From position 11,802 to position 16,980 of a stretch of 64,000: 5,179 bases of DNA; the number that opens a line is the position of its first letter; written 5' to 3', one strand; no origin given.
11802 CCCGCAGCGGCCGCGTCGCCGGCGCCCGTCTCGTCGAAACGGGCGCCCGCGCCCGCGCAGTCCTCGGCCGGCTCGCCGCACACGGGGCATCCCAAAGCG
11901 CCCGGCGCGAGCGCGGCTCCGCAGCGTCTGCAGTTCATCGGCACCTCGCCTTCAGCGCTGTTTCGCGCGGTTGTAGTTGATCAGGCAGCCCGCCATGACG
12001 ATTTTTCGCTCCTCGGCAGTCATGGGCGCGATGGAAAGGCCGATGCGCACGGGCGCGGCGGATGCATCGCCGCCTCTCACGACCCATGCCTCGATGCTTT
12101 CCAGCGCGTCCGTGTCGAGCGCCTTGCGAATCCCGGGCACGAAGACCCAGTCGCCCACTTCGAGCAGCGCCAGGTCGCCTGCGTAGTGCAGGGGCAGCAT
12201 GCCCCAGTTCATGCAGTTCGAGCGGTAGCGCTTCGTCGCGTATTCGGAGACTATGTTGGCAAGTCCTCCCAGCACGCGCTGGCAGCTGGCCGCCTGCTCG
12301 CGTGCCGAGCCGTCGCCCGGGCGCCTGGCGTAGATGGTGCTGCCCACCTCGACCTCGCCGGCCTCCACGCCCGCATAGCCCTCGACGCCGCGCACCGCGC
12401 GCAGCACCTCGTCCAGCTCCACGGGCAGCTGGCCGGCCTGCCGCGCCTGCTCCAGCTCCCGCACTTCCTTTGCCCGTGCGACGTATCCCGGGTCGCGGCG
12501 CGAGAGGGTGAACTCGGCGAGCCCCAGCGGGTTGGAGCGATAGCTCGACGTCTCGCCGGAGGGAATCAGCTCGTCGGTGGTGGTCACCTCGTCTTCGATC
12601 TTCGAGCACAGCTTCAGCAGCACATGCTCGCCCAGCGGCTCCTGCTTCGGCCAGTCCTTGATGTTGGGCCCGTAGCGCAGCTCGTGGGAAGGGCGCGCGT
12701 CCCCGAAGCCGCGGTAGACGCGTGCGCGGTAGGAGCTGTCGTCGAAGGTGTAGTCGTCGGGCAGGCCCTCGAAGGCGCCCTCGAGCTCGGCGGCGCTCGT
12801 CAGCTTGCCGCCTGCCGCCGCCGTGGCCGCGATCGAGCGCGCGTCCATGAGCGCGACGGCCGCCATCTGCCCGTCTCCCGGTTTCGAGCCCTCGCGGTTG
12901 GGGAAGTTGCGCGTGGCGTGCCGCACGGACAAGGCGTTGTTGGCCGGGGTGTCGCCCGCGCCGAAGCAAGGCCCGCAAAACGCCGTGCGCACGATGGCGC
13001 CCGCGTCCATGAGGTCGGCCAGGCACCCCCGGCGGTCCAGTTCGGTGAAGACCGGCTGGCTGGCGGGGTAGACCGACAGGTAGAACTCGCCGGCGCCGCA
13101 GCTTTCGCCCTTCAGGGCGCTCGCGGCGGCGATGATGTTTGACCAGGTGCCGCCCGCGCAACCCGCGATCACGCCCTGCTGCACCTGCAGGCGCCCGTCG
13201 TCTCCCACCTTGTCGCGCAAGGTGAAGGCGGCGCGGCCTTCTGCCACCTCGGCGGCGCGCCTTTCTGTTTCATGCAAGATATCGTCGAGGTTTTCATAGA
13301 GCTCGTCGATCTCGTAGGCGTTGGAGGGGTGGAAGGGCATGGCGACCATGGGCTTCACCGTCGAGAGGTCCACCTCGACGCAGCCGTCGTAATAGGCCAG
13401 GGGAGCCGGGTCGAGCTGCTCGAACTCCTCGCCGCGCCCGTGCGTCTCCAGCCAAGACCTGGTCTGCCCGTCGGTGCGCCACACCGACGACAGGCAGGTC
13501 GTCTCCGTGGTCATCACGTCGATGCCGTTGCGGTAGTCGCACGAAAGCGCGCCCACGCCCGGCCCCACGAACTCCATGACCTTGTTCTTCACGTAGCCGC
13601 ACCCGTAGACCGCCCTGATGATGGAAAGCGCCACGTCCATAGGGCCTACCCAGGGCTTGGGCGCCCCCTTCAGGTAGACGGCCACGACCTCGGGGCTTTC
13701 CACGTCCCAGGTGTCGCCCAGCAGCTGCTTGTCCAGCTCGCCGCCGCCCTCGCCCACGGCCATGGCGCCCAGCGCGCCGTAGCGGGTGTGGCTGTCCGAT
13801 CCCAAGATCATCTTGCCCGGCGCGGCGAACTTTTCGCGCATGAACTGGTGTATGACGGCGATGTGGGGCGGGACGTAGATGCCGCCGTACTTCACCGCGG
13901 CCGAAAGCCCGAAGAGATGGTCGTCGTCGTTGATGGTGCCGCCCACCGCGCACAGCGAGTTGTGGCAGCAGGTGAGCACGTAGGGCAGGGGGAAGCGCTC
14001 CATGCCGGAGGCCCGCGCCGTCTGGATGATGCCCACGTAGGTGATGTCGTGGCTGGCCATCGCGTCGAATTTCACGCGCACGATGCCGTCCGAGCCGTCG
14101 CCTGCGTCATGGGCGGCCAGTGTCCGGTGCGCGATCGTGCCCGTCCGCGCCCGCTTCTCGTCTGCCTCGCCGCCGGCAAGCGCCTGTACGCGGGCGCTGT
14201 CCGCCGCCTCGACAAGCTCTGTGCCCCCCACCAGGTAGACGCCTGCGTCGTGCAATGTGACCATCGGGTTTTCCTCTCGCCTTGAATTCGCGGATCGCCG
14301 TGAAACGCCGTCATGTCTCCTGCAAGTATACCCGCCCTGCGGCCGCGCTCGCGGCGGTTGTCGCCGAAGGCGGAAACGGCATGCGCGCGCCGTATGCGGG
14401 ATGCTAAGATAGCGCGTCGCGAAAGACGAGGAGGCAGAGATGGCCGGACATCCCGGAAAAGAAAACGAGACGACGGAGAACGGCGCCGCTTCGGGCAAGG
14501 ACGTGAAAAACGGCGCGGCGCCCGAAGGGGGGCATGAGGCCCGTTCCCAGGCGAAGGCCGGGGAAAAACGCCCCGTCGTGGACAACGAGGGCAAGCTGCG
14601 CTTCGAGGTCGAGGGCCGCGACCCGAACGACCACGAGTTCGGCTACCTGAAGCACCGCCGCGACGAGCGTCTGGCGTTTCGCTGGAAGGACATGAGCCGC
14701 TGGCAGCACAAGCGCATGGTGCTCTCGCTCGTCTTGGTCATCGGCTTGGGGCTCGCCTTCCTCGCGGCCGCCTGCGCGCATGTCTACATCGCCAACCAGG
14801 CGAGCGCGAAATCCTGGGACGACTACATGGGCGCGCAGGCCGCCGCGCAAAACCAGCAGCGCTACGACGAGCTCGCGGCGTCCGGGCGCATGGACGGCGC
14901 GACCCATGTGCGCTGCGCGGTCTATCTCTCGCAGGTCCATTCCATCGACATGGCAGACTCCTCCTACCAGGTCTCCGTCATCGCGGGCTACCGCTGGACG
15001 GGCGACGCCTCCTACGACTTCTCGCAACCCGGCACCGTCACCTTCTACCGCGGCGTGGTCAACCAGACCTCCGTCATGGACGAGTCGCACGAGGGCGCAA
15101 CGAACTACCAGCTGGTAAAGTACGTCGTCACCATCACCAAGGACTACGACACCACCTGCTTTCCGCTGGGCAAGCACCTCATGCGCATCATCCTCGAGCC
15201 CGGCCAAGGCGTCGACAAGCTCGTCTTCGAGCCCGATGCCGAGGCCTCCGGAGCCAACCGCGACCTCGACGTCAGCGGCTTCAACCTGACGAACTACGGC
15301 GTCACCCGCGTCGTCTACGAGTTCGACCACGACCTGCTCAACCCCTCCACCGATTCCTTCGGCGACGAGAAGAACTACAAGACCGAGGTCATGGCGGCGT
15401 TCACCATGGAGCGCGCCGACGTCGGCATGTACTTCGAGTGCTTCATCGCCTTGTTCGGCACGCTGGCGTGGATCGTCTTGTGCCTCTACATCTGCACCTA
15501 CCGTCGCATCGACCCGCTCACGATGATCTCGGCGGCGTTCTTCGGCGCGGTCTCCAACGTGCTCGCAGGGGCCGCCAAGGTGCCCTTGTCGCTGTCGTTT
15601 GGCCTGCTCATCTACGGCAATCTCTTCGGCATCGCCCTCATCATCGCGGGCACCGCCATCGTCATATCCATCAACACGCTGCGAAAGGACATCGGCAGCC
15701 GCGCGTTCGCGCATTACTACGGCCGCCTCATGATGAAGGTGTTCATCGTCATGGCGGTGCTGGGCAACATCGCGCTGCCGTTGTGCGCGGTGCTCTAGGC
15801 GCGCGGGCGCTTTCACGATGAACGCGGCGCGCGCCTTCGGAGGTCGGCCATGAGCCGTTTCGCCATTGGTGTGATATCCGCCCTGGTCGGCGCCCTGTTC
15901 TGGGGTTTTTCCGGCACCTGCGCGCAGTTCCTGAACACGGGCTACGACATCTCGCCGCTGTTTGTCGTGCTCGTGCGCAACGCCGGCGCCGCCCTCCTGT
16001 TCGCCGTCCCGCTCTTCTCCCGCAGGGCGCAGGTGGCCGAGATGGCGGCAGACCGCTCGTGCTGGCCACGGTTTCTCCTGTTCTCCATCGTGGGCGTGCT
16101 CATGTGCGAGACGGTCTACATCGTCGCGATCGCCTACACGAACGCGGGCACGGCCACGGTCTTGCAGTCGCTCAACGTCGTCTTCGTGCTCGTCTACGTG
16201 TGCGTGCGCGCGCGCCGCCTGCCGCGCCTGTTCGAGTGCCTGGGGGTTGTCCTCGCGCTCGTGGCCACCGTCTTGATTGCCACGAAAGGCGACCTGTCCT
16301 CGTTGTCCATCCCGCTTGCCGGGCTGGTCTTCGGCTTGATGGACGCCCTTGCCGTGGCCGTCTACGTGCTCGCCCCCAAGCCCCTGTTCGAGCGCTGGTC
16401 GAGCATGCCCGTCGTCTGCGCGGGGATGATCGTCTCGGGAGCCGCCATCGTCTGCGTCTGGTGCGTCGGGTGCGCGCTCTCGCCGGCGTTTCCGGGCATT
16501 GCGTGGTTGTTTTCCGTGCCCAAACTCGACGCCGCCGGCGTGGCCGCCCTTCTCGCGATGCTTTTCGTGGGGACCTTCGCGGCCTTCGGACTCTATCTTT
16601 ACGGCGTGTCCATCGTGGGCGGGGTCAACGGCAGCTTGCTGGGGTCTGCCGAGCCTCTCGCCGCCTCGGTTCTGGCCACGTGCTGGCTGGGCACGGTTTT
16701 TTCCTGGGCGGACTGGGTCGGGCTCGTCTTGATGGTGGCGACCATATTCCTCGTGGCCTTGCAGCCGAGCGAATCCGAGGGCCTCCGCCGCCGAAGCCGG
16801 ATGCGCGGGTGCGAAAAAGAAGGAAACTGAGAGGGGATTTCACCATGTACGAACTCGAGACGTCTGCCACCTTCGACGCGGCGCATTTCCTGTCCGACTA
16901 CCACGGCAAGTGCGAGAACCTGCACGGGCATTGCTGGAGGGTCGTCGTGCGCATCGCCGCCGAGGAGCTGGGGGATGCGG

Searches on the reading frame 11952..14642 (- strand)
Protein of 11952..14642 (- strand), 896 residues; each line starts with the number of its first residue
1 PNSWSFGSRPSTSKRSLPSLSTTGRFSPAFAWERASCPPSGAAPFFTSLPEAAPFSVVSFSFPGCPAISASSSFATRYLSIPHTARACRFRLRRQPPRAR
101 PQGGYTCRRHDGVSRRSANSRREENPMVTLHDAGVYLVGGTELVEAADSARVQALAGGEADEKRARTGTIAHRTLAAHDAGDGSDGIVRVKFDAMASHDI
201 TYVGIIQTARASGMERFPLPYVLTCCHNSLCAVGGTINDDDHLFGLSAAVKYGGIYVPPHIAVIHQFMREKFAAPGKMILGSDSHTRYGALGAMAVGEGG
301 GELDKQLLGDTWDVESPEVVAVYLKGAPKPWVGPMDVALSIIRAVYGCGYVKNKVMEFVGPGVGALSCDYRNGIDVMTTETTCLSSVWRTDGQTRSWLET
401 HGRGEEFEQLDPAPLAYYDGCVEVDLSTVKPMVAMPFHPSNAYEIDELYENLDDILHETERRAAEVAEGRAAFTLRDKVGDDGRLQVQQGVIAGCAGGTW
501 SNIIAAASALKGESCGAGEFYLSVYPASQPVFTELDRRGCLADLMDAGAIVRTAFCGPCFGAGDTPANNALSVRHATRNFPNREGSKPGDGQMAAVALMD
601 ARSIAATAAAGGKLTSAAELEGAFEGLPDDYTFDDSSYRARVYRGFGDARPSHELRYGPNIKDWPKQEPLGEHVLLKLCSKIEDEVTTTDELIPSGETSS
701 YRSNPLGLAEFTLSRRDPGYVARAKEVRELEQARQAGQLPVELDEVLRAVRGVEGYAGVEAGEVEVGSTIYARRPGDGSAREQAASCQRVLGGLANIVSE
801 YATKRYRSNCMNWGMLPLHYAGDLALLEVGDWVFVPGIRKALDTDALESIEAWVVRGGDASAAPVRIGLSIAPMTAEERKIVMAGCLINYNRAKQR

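Call 21: search_protein_families(library=pfam, proteins=[window:11952-14642:-], max_evalue=0.00001)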
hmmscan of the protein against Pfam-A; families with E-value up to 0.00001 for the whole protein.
window:11952-14642:- (896 aa): 1 family
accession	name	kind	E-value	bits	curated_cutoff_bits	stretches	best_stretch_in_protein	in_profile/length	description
PF00330.25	Aconitase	-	3.7e-88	297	28.7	1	184-605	12-462/463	Aconitase family (aconitate hydratase)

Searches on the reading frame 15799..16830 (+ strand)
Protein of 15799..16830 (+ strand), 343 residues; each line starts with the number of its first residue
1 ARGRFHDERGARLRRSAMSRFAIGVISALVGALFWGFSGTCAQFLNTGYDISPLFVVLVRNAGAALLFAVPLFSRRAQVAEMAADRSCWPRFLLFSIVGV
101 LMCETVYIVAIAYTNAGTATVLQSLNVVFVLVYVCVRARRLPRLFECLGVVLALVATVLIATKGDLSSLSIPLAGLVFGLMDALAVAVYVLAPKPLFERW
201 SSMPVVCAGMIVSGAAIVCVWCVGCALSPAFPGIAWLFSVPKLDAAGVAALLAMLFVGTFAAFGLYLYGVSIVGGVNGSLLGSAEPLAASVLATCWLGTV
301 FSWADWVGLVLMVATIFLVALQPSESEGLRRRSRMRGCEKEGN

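Call 21: search_protein_families(library=pfam, proteins=[window:15799-16830:+], max_evalue=0.00001)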
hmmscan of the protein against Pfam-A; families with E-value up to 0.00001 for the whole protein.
window:15799-16830:+ (343 aa): 1 family
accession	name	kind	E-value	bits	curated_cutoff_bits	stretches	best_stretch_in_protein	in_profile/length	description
PF00892.27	EamA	-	6.8e-27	94.8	28.2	2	23-161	2-134/135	EamA-like transporter family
